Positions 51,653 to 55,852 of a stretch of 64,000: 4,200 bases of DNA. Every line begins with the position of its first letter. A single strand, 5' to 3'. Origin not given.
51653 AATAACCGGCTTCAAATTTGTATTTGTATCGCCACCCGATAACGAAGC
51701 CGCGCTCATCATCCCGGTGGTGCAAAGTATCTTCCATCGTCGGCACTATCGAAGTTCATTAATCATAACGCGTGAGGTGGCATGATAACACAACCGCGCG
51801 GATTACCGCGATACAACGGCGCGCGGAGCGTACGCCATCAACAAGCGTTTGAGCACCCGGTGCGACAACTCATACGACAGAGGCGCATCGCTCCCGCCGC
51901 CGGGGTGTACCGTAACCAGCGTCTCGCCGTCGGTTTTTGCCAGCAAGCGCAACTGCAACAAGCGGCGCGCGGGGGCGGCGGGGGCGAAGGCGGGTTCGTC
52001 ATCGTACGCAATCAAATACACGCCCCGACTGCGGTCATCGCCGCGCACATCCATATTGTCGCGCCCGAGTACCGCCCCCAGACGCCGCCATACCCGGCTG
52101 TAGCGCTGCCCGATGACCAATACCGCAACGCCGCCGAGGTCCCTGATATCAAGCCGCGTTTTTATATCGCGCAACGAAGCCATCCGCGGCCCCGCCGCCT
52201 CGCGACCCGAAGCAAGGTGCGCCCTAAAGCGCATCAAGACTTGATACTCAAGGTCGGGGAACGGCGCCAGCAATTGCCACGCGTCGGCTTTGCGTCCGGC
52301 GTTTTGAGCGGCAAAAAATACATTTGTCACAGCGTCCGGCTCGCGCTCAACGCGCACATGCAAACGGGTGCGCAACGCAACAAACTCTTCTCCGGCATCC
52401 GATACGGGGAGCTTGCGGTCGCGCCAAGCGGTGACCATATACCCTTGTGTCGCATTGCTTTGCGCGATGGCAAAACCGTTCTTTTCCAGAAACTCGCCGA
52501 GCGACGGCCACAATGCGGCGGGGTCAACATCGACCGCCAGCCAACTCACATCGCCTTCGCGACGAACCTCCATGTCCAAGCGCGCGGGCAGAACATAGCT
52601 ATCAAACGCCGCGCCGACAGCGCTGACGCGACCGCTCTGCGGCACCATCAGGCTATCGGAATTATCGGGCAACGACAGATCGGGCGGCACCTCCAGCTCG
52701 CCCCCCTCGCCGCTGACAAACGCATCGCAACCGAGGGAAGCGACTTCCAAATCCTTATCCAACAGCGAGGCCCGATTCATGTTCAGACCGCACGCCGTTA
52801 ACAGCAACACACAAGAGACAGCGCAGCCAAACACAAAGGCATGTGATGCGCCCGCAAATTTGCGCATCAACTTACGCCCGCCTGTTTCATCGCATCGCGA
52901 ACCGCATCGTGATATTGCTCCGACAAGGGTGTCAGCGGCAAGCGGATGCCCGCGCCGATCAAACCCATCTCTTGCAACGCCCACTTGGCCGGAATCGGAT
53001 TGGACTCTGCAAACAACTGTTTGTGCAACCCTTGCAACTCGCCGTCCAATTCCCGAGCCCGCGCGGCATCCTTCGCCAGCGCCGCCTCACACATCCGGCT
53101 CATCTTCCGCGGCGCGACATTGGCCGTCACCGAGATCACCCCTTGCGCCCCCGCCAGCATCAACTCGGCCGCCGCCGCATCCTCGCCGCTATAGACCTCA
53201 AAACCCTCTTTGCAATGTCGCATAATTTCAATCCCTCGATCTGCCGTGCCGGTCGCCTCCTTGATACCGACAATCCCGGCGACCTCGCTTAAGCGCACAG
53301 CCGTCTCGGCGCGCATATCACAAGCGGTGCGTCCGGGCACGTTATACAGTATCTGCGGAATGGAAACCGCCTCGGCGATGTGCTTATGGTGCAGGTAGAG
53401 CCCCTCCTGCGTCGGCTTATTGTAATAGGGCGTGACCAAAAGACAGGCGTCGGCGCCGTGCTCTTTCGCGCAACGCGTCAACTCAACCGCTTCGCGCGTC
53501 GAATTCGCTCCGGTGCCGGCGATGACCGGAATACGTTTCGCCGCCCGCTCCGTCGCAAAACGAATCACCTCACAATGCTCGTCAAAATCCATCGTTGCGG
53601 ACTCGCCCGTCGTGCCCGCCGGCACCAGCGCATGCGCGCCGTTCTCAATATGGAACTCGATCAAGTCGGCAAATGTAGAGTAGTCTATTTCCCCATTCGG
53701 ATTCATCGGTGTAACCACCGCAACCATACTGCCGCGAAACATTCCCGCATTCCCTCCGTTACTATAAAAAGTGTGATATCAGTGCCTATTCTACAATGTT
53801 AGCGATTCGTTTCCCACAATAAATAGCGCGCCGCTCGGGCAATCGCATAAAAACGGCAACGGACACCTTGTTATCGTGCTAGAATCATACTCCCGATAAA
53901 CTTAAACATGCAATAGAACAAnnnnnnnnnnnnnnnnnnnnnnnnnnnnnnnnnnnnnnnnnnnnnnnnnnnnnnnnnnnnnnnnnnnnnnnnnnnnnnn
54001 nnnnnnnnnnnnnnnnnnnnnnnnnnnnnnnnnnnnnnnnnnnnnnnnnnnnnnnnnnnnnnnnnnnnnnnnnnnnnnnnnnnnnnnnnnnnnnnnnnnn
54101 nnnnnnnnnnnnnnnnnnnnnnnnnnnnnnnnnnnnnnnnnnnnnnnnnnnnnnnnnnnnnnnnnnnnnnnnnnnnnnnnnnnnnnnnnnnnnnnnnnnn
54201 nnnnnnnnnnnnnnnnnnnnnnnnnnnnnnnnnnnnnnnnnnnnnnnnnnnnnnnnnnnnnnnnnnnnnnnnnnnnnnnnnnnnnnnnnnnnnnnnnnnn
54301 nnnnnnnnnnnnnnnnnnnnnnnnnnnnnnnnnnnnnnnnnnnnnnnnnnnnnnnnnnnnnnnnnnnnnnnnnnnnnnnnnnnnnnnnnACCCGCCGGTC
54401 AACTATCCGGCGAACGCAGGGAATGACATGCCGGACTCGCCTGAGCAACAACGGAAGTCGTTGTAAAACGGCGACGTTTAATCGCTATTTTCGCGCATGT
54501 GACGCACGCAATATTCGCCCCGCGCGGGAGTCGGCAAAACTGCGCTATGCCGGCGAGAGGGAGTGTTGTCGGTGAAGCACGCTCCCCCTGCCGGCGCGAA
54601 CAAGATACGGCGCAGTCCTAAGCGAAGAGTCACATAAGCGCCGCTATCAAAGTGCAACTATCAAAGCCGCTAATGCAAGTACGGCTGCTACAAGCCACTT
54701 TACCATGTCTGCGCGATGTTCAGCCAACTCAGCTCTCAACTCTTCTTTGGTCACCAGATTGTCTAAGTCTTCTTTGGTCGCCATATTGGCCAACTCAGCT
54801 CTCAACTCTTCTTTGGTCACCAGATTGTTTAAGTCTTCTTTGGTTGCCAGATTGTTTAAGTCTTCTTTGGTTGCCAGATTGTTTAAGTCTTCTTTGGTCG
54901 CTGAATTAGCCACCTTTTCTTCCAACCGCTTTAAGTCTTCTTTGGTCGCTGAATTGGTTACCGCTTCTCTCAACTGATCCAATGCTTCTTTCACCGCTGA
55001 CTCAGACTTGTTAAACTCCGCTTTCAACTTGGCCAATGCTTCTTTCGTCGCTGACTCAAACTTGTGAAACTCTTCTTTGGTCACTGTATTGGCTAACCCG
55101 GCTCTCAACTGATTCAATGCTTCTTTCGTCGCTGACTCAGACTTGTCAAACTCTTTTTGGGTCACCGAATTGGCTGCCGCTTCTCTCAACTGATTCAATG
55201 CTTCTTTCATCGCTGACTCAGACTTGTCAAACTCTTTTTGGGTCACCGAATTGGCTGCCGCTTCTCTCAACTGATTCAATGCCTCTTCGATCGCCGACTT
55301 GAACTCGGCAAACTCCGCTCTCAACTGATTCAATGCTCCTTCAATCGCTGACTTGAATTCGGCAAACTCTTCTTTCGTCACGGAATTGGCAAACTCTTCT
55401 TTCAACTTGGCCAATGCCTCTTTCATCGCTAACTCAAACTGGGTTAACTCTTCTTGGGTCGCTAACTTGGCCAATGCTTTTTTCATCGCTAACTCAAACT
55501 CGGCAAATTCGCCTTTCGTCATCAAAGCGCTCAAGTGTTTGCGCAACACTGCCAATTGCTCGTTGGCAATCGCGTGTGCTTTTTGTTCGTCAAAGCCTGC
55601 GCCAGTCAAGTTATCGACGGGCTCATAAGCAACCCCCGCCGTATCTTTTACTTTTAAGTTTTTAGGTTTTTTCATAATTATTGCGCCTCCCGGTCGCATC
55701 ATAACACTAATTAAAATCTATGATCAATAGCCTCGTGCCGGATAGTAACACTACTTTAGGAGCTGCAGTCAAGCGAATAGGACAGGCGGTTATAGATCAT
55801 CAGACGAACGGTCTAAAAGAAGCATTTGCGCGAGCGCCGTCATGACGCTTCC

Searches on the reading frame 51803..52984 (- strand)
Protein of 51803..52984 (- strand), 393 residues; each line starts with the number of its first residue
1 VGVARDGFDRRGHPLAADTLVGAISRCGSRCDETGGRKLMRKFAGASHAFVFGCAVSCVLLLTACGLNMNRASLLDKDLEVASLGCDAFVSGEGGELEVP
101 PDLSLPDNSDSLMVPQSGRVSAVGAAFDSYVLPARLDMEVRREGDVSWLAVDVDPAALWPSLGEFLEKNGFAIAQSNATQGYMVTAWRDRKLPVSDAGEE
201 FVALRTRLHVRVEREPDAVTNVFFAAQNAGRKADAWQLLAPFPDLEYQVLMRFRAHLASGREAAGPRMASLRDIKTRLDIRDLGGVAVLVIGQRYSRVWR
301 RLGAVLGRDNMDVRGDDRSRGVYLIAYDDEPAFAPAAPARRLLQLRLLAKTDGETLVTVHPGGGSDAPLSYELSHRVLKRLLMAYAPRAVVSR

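Call 21: search_protein_families(library=ncbifam, proteins=[window:51803-52984:-], max_evalue=0.00001)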
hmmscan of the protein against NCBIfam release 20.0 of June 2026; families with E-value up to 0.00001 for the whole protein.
window:51803-52984:- (393 aa): 1 family
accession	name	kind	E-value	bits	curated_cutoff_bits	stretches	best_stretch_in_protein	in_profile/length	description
NF008674.1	PRK11679.1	equivalog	9.2e-10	37.9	371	1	55-328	15-282/345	outer membrane protein assembly factor BamC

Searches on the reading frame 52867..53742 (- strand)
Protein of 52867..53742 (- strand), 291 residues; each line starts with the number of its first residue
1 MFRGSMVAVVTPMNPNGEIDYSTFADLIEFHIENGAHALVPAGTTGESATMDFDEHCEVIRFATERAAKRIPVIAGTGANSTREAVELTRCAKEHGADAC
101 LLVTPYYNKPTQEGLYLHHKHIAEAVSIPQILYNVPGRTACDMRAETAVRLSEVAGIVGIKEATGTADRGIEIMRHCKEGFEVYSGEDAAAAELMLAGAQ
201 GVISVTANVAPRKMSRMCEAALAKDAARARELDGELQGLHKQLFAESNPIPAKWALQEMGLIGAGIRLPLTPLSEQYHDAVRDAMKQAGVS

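Call 21: search_protein_families(library=ncbifam, proteins=[window:52867-53742:-], max_evalue=0.00001)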
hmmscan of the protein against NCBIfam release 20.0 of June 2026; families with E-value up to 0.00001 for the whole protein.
window:52867-53742:- (291 aa): 7 families
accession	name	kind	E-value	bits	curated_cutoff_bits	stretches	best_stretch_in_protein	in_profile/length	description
TIGR00674.1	dapA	equivalog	1.1e-106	355.9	206.15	1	5-287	2-285/286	4-hydroxy-tetrahydrodipicolinate synthase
TIGR02313.1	HpaI-NOT-DapA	exception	2.6e-75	253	396.7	1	2-289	1-290/294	2,4-dihydroxyhept-2-ene-1,7-dioic acid aldolase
NF003164.0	PRK04147.1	equivalog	1.1e-37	130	281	1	2-287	4-289/294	N-acetylneuraminate lyase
NF002958.0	PRK03620.1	subfamily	1.6e-36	125.7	278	1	6-232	15-240/307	5-dehydro-4-deoxyglucarate dehydratase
TIGR00683.1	nanA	equivalog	1e-32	113.6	382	1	3-283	2-283/293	N-acetylneuraminate lyase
TIGR03249.1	KdgD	equivalog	2.7e-31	108.8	373.95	1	9-227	16-234/299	5-dehydro-4-deoxyglucarate dehydratase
NF040954.1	Arch_KDGaldase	equivalog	5.4e-26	91.6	390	1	7-281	5-274/288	bifunctional 2-dehydro-3-deoxy-phosphogluconate/2-dehydro-3-deoxy-6-phosphogalactonate aldolase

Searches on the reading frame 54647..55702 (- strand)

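Call 21: search_protein_families(library=ncbifam, proteins=[window:54647-55702:-], max_evalue=0.00001)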
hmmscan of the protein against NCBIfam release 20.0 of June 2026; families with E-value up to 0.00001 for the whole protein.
window:54647-55702:- (351 aa): 0 families

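Call 44: search_protein_families(library=pfam, proteins=[window:54647-55702:-], max_evalue=0.001)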
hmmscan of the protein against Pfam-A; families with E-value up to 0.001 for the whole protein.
window:54647-55702:- (351 aa): 4 families
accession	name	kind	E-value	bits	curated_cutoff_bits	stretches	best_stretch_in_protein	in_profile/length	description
PF07798.16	CCDC90-like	-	2.3e-07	31.3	33.5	0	202-351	38-171/175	Coiled-coil domain-containing protein 90-like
PF10857.13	DUF2701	-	1.2e-05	25.7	25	0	235-261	22-48/63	Protein of unknown function (DUF2701)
PF04513.17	Baculo_PEP_C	-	7.7e-05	23.2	38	0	112-154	46-88/140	Baculovirus polyhedron envelope protein, PEP, C terminus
PF16043.11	DUF4795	-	0.00064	19.6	34.8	0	72-138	89-156/208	Domain of unknown function (DUF4795)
